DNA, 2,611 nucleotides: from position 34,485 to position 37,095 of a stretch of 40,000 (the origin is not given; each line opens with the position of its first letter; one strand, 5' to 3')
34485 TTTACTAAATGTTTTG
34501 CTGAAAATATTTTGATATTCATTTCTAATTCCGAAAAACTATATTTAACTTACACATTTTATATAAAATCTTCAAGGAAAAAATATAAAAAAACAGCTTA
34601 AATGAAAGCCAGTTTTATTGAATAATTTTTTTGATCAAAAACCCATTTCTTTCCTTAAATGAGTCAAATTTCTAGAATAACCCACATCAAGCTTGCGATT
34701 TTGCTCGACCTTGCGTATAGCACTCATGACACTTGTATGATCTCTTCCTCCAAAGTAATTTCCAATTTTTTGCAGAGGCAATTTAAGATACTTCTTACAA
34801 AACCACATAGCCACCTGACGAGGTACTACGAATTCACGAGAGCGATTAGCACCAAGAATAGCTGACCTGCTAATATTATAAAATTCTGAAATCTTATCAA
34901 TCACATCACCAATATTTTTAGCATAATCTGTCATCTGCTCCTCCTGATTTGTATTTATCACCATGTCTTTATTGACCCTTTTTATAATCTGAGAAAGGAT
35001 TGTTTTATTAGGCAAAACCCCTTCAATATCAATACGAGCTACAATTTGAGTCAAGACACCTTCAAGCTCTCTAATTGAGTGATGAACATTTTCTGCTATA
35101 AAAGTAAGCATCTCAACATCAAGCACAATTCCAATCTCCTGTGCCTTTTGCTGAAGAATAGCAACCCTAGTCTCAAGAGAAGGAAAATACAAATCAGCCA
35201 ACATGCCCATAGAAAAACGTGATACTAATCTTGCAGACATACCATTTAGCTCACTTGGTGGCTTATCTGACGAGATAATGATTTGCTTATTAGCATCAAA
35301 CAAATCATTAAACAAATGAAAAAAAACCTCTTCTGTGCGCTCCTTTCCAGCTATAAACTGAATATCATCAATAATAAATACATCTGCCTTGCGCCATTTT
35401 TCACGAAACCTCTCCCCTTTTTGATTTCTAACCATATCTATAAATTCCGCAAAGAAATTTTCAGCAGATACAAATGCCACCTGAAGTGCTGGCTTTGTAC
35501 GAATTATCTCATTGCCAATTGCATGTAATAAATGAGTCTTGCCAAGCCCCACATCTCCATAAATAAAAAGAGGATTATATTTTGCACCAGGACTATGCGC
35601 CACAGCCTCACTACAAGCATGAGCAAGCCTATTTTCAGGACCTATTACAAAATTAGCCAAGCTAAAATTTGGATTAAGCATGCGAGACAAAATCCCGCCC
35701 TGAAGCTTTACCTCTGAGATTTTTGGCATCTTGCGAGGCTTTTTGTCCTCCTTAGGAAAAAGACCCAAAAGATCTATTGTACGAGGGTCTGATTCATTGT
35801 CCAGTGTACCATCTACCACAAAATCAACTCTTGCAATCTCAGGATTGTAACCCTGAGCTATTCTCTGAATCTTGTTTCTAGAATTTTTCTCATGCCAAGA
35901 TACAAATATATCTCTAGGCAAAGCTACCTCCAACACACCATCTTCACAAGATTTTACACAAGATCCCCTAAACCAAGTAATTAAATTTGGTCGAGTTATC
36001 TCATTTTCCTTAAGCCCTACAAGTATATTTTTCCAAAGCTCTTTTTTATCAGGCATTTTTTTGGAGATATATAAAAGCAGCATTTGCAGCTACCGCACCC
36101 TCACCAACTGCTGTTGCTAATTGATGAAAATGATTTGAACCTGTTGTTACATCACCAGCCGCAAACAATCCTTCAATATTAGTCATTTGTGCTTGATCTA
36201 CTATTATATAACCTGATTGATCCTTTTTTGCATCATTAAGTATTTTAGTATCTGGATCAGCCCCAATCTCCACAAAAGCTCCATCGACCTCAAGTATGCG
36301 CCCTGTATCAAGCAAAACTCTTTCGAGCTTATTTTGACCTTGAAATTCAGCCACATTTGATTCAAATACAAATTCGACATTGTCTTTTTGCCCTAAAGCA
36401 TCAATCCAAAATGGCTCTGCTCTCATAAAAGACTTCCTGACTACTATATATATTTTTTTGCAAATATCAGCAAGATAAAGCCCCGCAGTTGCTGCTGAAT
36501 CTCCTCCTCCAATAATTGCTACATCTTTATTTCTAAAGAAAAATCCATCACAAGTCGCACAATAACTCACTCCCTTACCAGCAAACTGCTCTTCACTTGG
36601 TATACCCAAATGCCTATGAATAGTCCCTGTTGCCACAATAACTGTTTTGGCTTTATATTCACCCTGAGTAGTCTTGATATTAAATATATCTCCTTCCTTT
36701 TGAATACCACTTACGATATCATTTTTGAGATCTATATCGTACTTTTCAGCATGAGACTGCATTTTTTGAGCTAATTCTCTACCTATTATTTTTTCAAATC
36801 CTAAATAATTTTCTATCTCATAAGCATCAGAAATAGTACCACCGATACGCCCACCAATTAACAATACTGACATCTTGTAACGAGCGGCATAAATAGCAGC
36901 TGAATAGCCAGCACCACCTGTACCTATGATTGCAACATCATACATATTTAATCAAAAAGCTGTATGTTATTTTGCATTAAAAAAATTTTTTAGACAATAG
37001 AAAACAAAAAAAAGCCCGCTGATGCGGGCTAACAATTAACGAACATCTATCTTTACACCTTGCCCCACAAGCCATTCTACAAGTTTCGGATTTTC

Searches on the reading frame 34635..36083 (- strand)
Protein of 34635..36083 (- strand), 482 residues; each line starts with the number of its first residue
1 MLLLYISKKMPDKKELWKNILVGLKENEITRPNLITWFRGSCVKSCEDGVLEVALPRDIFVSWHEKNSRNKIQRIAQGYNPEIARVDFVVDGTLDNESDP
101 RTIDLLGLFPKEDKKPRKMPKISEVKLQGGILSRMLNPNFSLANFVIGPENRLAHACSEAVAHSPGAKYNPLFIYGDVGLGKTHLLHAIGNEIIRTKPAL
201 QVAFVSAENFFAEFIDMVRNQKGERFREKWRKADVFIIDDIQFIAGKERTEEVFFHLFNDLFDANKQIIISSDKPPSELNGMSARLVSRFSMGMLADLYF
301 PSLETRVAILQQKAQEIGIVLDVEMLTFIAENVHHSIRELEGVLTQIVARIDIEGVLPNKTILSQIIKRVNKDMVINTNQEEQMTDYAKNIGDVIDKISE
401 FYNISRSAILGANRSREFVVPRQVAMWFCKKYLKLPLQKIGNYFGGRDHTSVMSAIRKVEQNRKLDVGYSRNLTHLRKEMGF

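Call 61: search_protein_families(library=pfam, proteins=[window:34635-36083:-], max_evalue=0.00001)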
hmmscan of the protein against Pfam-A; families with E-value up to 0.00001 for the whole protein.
window:34635-36083:- (482 aa): 3 families
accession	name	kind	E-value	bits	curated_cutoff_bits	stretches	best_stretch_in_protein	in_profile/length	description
PF00308.24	Bac_DnaA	-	1e-64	218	23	1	136-296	1-161/162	Bacterial DnaA ATPAse domain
PF08299.17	Bac_DnaA_C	-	1.4e-24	86.3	31.5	1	393-459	3-69/69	Bacterial dnaA protein helix-turn-helix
PF01695.23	IstB_IS21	-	6.7e-09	36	24.1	1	172-275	95-195/238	IstB-like ATP binding protein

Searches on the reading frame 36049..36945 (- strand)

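Call 61: search_protein_families(library=pfam, proteins=[window:36049-36945:-], max_evalue=0.00001)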
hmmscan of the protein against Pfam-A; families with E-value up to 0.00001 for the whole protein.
window:36049-36945:- (298 aa): 6 families
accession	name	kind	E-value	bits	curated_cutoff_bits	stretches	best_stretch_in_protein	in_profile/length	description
PF07992.20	Pyr_redox_2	-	7.3e-46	157.3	26.1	1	2-283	1-291/291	Pyridine nucleotide-disulphide oxidoreductase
PF13738.12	Pyr_redox_3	-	2.9e-23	83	30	1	51-264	76-305/305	Pyridine nucleotide-disulphide oxidoreductase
PF00890.30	FAD_binding_2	-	4.8e-09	36.3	20.4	0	3-30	1-28/414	FAD binding domain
PF00070.33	Pyr_redox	-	2.7e-08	34.7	22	1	142-212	2-79/82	Pyridine nucleotide-disulphide oxidoreductase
PF01134.28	GIDA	-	6.1e-07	29.3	22.1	0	3-31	1-29/391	Glucose inhibited division protein A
PF01266.30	DAO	-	5.3e-06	26.6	27.9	0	3-36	1-37/353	FAD dependent oxidoreductase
